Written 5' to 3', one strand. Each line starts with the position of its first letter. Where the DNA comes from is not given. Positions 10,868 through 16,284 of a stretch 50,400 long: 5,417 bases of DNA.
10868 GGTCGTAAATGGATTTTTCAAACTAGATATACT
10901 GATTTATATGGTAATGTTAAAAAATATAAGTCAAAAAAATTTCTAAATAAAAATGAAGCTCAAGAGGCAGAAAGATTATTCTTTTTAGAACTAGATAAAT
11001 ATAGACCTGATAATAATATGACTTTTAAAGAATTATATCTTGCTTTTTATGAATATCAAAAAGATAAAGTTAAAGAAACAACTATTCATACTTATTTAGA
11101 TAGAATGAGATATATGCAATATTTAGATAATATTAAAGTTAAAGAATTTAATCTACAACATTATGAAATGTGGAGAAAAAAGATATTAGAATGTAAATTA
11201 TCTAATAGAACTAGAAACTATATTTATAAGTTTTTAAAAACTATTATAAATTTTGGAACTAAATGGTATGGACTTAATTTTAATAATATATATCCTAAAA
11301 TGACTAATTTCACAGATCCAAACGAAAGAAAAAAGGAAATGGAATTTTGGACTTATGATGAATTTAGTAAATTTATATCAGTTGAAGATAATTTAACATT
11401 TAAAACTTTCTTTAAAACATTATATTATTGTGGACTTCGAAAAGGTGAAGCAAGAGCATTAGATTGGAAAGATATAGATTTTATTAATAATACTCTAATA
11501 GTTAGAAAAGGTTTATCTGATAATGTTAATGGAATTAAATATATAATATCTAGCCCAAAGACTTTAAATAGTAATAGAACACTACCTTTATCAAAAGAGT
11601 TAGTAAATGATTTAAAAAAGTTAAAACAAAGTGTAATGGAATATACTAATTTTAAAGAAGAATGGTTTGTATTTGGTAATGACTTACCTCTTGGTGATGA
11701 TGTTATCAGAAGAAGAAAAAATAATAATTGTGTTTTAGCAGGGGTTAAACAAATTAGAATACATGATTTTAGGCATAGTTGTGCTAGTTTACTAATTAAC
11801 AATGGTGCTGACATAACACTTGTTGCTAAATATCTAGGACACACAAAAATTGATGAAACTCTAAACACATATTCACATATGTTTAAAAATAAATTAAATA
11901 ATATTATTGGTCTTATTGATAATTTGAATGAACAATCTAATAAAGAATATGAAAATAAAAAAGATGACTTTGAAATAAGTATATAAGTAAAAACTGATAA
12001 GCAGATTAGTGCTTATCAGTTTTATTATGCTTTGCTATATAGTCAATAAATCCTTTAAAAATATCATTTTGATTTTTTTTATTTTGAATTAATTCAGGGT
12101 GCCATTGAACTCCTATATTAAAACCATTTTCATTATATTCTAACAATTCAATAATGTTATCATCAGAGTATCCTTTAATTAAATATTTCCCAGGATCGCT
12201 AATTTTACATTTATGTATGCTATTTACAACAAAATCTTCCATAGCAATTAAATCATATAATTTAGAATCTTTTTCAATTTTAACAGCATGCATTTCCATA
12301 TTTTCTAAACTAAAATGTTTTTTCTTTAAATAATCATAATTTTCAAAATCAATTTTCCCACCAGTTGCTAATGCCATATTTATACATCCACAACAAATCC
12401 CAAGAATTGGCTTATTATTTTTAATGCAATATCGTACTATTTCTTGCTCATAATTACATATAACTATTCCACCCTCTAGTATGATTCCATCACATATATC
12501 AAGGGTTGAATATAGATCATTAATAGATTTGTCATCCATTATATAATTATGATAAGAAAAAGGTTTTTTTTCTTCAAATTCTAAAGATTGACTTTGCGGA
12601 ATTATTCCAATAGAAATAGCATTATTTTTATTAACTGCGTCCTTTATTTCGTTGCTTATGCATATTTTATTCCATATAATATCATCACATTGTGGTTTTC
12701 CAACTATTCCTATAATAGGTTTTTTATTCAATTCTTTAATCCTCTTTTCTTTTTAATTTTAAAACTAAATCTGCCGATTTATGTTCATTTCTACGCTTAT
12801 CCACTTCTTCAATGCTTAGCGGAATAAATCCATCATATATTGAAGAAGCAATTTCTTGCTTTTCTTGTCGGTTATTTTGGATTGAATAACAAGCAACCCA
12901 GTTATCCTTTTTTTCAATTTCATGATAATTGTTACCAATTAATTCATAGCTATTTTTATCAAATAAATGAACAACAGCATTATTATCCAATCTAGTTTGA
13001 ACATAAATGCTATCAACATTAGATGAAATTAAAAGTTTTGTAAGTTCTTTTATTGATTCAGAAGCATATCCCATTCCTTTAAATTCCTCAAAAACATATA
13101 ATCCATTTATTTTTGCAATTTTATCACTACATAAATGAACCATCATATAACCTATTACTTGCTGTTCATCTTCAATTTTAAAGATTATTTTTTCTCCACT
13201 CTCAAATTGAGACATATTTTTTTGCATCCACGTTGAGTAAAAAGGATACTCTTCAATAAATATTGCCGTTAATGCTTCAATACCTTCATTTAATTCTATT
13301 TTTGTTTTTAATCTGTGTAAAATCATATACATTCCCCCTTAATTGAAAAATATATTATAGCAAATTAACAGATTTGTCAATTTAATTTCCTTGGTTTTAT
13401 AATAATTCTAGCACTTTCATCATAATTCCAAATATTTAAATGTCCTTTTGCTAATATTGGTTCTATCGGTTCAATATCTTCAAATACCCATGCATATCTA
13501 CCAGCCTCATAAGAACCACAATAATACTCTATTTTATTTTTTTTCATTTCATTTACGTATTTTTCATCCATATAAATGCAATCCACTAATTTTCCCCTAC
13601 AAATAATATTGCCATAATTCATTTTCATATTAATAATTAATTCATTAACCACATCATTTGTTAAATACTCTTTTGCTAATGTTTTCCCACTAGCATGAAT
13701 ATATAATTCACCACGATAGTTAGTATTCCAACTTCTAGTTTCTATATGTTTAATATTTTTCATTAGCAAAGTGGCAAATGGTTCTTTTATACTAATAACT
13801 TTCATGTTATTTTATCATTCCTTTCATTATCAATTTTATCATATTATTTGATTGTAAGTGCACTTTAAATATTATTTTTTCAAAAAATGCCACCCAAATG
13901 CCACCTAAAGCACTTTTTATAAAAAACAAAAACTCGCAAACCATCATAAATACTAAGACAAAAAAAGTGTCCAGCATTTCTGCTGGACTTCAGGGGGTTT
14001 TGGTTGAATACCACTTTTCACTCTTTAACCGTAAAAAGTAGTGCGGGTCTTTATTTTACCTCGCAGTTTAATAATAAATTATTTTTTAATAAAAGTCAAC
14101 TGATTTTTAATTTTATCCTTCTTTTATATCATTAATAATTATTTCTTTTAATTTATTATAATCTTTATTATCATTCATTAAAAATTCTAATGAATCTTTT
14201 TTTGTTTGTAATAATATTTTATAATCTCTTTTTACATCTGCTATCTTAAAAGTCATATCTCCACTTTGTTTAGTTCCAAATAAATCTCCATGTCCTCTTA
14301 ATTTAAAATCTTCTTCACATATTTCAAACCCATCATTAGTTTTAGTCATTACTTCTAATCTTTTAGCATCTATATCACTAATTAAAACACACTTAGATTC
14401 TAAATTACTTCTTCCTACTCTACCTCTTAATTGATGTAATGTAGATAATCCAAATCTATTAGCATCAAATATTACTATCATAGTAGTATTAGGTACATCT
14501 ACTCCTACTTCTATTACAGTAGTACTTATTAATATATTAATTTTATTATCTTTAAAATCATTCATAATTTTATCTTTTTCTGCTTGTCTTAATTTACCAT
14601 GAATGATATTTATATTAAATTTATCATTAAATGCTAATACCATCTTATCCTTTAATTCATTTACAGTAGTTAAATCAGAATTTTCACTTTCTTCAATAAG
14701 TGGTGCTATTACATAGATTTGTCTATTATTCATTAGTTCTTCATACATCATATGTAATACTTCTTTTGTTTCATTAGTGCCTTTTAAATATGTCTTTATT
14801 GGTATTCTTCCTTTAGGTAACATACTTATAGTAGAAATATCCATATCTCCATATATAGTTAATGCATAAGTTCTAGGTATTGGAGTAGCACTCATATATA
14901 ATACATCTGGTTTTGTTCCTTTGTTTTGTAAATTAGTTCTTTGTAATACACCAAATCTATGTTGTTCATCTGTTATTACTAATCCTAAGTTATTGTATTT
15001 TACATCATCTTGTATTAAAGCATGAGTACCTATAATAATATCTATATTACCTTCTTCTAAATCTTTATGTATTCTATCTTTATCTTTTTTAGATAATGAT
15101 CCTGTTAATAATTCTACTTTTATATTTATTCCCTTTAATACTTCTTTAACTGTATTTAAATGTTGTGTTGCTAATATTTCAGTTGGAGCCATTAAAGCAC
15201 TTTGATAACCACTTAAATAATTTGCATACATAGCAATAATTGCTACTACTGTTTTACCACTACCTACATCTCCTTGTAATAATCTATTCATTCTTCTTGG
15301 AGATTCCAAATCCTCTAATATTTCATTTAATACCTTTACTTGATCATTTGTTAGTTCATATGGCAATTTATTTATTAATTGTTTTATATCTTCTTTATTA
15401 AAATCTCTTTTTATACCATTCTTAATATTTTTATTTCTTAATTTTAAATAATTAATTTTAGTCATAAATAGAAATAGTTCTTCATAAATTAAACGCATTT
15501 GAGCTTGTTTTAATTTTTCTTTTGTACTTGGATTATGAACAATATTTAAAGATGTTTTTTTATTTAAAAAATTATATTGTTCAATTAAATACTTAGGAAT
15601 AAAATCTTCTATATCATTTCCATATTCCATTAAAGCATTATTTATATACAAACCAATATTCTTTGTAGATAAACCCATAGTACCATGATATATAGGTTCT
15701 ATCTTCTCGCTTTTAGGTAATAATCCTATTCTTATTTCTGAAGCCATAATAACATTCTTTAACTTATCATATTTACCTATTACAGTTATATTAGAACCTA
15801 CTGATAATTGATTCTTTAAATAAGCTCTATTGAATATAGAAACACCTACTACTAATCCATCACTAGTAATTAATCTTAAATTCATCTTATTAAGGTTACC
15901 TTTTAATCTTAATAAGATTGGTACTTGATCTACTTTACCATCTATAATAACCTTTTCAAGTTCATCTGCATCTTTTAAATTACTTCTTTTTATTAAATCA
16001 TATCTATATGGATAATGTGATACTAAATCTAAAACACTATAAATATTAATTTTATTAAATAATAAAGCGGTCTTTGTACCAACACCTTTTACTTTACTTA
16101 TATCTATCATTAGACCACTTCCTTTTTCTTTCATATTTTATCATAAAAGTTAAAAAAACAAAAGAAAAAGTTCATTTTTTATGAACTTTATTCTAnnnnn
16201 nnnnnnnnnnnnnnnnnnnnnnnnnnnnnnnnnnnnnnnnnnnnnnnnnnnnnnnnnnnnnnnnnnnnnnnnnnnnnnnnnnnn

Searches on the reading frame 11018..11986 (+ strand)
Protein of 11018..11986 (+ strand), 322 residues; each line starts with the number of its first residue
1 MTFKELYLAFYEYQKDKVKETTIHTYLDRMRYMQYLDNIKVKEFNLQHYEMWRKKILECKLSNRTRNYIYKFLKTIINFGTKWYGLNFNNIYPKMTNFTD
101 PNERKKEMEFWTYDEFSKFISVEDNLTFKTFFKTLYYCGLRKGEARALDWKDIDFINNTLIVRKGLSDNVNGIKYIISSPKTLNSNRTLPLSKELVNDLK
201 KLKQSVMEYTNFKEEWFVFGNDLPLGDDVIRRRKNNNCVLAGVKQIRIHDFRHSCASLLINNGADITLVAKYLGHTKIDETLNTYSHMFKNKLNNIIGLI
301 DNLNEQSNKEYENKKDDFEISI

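Call 36: search_protein_families(library=pfam, proteins=[window:11018-11986:+], max_evalue=0.0001)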
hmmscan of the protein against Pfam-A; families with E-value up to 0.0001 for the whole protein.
window:11018-11986:+ (322 aa): 2 families
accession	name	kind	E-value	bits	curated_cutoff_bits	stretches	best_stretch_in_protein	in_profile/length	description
PF00589.27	Phage_integrase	-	2.4e-25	89.8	27.1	1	123-290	15-170/172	Phage integrase family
PF14659.12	Phage_int_SAM_3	-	9.9e-06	26.1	22.6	0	2-56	1-57/58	Phage integrase, N-terminal SAM-like domain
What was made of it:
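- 10838..11986 (+): Tyrosine integrase, divergent from the operon and 5'-truncated at the joint. The first in-frame start codon is at 11018. PF00589 matches at E = 2.4e-25 (call 36).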

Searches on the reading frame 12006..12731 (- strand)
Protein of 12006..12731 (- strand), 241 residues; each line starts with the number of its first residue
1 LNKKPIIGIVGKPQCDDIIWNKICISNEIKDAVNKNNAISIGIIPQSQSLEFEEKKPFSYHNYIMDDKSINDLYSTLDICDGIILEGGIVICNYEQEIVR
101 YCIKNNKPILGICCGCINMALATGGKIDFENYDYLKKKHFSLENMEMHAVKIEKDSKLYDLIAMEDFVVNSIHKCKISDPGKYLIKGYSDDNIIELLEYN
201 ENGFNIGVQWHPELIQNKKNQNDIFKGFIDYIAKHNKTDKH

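Call 36: search_protein_families(library=pfam, proteins=[window:12006-12731:-], max_evalue=0.0001)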
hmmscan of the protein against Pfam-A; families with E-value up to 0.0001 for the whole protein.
window:12006-12731:- (241 aa): 2 families
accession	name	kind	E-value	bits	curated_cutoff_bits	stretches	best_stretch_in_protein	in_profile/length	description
PF07722.19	Peptidase_C26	-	4.2e-24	86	20.5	1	94-213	93-219/219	Peptidase C26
PF00117.34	GATase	-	1.1e-15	58.2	22.8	1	76-230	39-189/190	Glutamine amidotransferase class-I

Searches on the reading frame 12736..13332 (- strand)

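Call 36: search_protein_families(library=pfam, proteins=[window:12736-13332:-], max_evalue=0.0001)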
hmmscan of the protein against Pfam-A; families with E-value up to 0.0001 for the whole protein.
window:12736-13332:- (198 aa): 4 families
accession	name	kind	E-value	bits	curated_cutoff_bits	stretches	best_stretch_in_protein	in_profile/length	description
PF00583.31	Acetyltransf_1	-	6.9e-13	49.3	20.7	1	21-126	8-113/116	Acetyltransferase (GNAT) family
PF08445.16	FR47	-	1.5e-06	28.6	22.1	1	67-136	16-84/86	FR47-like protein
PF13302.13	Acetyltransf_3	-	4.4e-06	27.9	25.4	1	34-126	39-134/138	Acetyltransferase (GNAT) domain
PF13420.13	Acetyltransf_4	-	5.5e-05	23.7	24.3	1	33-145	34-150/155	Acetyltransferase (GNAT) domain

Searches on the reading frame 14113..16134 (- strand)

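Call 36: search_protein_families(library=pfam, proteins=[window:14113-16134:-], max_evalue=0.0001)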
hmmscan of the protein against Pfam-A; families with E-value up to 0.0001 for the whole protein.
window:14113-16134:- (673 aa): 6 families
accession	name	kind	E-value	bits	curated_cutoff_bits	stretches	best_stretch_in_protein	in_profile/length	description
PF00271.37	Helicase_C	-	2.8e-27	95.6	23.5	1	467-576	12-109/110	Helicase conserved C-terminal domain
PF00270.35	DEAD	-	2.9e-25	89.4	26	1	263-422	2-163/167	DEAD/DEAH box helicase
PF04851.21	ResIII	-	1.7e-13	51.2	22.5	1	259-418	2-162/164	Type III restriction enzyme, res subunit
PF19833.4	RecG_dom3_C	-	2.4e-13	50.4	26.8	1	599-669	1-72/87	ATP-dependent DNA helicase RecG, domain 3, C-terminal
PF17191.10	RecG_wedge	-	6.9e-07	29.4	23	1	12-164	2-155/162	RecG wedge domain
PF22590.2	Cas3-like_C_2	-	1.9e-05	25.3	27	0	505-576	29-104/106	CRISPR-associated nuclease/helicase Cas3, C-terminal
